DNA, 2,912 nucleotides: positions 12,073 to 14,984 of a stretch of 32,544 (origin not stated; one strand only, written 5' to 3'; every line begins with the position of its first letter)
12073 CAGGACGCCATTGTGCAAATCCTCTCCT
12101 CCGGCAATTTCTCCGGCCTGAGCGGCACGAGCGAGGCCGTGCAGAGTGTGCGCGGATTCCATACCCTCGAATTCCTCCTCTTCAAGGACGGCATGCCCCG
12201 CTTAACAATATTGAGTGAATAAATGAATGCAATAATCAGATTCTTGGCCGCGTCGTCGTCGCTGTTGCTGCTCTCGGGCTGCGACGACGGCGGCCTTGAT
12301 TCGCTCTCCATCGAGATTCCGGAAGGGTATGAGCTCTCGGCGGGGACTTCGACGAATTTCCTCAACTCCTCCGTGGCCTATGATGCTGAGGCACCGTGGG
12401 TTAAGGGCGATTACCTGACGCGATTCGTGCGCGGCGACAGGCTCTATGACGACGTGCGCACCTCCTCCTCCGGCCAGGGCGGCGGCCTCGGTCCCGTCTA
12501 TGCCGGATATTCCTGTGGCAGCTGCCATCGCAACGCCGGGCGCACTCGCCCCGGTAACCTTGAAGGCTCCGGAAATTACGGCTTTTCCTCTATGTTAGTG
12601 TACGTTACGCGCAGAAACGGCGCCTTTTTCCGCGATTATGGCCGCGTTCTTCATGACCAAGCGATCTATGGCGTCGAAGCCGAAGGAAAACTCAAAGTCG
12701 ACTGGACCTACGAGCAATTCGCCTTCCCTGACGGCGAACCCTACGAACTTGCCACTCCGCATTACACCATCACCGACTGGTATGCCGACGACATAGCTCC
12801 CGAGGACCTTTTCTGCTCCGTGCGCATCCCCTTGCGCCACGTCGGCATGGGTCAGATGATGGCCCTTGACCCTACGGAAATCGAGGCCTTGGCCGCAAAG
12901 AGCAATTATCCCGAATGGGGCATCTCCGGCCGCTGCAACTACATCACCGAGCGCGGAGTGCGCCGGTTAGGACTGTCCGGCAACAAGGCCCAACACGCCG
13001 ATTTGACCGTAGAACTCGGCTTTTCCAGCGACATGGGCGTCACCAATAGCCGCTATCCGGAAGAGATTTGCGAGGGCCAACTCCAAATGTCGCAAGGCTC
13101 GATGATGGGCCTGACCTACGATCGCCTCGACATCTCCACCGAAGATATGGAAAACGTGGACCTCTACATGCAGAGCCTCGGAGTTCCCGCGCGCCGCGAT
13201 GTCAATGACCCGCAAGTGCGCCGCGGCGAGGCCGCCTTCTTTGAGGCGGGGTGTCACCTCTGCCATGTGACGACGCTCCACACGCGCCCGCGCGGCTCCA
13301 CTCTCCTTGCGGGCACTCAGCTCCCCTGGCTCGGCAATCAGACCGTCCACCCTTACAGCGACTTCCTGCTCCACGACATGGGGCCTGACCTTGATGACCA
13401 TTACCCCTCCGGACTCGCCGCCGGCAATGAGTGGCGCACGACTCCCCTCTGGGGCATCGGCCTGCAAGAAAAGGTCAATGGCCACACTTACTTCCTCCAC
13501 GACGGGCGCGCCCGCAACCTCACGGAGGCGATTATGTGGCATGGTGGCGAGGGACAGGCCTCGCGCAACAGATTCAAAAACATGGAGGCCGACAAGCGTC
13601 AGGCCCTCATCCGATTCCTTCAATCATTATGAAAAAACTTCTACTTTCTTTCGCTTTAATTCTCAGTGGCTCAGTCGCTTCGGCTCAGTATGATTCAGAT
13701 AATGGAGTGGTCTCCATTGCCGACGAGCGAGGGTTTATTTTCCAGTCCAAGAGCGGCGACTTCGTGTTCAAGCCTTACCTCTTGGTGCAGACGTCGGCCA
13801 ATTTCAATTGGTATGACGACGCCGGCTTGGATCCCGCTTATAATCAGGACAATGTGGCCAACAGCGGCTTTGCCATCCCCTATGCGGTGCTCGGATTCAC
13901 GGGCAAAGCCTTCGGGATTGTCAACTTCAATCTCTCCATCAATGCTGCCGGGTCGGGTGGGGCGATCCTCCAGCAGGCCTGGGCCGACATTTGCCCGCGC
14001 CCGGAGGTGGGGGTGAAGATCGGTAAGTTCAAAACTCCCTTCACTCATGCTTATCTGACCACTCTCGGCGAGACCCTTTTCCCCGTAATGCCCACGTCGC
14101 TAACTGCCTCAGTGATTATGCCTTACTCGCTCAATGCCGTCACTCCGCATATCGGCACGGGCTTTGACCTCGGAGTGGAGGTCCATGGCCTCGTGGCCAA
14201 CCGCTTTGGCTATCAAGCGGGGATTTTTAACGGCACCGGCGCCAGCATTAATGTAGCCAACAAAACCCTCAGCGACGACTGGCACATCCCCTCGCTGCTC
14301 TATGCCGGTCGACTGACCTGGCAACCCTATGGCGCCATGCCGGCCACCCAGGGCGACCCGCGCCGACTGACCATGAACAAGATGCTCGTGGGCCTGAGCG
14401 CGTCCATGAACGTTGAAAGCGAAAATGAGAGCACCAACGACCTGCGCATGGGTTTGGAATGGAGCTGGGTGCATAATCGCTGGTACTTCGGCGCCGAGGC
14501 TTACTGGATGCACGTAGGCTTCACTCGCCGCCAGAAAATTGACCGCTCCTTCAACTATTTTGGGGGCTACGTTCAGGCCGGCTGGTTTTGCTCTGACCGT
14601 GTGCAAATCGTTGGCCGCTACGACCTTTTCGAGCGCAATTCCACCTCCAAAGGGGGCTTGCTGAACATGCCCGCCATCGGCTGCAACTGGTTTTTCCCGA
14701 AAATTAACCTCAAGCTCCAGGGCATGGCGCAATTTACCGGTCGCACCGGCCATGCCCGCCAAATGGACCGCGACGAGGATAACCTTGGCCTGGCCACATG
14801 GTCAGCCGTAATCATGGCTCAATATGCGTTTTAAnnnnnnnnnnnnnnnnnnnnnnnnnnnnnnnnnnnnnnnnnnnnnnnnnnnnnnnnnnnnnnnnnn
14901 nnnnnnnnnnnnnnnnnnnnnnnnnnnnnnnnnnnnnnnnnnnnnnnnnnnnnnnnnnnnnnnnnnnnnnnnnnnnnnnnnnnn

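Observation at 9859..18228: Imelysin + di-haem DUF1111 core expanded into a seven-gene extracytoplasmic redox module with its own cytochrome c synthase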

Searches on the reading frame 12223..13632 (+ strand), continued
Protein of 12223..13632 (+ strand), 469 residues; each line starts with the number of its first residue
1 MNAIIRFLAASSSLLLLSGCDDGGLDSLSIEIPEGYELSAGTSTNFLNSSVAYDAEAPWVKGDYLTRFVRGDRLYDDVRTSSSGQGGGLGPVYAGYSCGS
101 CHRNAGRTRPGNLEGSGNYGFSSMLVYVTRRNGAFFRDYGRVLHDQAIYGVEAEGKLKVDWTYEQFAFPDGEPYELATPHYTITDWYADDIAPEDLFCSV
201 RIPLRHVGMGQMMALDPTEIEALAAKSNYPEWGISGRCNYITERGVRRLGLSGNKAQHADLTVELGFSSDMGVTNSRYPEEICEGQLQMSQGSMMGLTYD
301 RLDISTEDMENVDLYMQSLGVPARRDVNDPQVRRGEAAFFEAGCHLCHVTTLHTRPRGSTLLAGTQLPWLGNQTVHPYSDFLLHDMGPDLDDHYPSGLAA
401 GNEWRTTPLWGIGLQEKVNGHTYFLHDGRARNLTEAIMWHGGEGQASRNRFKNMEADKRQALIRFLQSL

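Call 68: search_solved_structures(query=A4, max_evalue=10, show_alignments=2)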
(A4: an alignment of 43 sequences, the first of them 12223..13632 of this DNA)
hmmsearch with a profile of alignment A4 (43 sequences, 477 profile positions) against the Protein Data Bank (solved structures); distinct sequences matched with E-value up to 10: 1.
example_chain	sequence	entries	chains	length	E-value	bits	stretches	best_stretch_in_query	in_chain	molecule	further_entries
5c2v_C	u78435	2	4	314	0.15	14.1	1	95-121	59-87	HYDRAZINE SYNTHASE GAMMA SUBUNIT | Hypothetical (Di heme) protein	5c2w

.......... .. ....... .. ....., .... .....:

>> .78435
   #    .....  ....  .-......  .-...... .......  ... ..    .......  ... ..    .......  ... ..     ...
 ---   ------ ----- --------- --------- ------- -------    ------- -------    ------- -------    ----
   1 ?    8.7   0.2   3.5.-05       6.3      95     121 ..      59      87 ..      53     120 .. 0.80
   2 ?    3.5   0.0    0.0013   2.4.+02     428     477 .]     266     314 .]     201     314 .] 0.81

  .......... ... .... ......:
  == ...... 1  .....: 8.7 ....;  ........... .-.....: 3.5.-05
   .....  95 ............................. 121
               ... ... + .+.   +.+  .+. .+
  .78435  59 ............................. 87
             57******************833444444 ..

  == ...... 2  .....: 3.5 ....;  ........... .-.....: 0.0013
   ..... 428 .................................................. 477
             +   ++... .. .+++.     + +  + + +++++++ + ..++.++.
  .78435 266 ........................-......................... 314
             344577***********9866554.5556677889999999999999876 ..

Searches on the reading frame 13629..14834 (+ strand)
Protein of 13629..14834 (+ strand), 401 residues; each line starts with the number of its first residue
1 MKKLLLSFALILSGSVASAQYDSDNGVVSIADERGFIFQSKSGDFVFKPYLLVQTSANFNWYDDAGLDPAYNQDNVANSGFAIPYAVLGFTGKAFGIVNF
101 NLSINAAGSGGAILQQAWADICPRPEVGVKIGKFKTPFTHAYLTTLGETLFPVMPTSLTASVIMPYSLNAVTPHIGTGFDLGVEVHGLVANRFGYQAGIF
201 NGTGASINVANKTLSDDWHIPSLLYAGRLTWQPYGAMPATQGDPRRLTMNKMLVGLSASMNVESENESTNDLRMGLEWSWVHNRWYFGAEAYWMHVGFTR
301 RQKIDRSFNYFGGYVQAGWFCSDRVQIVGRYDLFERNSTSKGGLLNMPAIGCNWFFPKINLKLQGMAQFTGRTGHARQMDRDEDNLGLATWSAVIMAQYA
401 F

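Call 3: search_protein_families(library=pfam, proteins=[window:13629-14834:+], max_evalue=0.01)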
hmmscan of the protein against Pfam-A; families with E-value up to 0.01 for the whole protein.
window:13629-14834:+ (401 aa): 1 family
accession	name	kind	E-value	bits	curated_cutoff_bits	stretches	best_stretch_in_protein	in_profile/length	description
PF07396.17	Porin_O_P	-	5.7e-46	157.9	20.9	1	54-401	2-370/370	Phosphate-selective porin O and P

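Call 4: search_protein_families(library=ncbifam, proteins=[window:13629-14834:+], max_evalue=0.01)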
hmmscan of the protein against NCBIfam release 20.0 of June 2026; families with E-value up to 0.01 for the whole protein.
window:13629-14834:+ (401 aa): 0 families
